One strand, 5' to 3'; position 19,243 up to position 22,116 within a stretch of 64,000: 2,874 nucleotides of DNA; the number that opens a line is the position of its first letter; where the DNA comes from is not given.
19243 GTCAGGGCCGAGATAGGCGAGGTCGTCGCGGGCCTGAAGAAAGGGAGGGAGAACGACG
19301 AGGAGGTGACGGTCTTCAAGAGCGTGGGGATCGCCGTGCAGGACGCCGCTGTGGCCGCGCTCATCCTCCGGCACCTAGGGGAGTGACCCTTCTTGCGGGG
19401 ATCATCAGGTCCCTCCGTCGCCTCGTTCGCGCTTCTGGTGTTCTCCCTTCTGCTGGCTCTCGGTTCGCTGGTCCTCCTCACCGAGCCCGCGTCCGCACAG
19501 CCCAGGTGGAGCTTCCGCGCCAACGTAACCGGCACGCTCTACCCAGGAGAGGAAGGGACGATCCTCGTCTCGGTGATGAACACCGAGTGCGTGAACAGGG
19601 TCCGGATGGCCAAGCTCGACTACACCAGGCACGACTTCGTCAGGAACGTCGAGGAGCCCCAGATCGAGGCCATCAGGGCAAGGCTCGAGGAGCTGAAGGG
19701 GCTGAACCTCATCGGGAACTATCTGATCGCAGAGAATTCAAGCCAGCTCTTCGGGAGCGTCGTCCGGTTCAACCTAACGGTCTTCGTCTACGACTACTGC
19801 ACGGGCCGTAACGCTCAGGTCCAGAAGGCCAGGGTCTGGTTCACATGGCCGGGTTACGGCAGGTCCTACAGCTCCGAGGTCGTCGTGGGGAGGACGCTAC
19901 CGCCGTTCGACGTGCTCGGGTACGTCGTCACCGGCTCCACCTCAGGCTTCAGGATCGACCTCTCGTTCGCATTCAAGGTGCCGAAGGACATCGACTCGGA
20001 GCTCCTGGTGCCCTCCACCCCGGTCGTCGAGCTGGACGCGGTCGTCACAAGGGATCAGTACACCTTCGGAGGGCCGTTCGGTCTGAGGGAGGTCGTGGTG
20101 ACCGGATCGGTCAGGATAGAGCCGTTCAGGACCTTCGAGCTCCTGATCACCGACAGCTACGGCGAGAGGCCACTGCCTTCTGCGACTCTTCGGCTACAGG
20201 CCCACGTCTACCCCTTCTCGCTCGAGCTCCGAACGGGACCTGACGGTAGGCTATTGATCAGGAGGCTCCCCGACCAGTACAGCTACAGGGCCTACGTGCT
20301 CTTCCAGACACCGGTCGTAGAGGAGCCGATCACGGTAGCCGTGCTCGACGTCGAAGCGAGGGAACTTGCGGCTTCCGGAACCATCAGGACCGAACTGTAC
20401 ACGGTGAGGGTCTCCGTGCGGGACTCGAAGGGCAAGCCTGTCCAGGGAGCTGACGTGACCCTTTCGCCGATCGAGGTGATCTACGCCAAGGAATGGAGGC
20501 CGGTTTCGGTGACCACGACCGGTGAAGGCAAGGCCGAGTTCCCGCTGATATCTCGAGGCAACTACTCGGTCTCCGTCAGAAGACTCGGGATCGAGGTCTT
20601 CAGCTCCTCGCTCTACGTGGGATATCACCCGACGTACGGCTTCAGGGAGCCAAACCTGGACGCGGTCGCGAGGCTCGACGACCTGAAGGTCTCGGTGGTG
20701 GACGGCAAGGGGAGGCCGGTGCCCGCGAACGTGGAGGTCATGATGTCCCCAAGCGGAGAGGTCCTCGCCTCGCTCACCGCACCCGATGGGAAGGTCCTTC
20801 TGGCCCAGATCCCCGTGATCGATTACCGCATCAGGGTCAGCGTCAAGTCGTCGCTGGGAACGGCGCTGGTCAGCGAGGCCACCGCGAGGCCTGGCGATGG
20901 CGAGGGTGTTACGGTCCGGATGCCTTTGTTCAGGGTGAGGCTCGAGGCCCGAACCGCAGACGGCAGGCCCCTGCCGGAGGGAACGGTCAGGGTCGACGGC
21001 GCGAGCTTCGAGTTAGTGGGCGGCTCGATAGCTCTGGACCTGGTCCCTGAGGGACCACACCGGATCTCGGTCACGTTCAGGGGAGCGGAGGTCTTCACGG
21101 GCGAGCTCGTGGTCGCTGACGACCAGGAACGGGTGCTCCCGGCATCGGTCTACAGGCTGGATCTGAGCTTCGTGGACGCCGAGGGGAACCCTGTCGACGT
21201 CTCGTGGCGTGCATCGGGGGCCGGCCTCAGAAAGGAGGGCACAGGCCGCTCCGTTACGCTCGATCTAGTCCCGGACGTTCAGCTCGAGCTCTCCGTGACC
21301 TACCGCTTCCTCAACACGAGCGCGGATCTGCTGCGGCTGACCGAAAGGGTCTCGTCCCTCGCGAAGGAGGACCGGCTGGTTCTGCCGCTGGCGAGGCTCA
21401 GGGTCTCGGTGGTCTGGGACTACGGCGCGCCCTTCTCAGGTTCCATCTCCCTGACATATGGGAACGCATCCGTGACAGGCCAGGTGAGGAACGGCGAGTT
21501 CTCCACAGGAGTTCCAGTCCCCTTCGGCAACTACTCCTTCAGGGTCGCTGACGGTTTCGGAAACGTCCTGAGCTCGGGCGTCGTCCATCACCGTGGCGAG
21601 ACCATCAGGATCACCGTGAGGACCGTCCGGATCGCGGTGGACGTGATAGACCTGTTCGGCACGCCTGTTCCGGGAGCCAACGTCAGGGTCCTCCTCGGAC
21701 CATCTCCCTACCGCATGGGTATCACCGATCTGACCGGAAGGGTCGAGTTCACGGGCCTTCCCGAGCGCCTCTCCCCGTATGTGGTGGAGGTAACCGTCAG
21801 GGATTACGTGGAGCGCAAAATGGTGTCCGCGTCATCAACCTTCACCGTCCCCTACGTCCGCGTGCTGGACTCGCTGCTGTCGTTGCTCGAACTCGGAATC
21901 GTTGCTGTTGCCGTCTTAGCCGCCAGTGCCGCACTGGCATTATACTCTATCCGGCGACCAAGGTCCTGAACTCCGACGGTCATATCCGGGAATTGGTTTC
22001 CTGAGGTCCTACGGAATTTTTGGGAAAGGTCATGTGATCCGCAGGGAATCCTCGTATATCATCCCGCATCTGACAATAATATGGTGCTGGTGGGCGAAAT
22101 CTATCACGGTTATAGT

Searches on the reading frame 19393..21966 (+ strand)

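Call 4: search_protein_families(library=pfam, proteins=[window:19393-21966:+], max_evalue=0.1)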
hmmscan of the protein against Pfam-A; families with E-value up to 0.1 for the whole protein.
window:19393-21966:+ (858 aa): 8 families
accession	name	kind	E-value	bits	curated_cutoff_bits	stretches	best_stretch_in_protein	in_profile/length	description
PF13620.12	CarboxypepD_reg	-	3.9e-26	91.7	32.3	3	337-404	1-63/82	Carboxypeptidase regulatory-like domain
PF02369.22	Big_1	-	1.7e-10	41.3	34.9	1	336-394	19-75/93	Bacterial Ig-like domain (group 1)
PF17789.7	MG4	-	1.4e-06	28.9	24.7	0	336-387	16-63/95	Macroglobulin domain MG4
PF09134.16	Invasin_D3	-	0.0013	19.6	33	0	324-395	13-80/98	Invasin, domain 3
PF10670.15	DUF4198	-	0.002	18.7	34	1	345-396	155-206/209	Domain of unknown function (DUF4198)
PF24025.1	Ig_DR_A0283-like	-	0.0046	17.7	27.1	0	337-415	8-80/102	DR_A0283-like, Ig-like domain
PF18565.7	Glyco_hydro2_C5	-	0.023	15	32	0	333-357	15-39/103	Glycoside hydrolase family 2 C-terminal domain 5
PF17210.9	SdrD_B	-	0.071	13.7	29.7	0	342-396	16-65/112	SdrD B-like domain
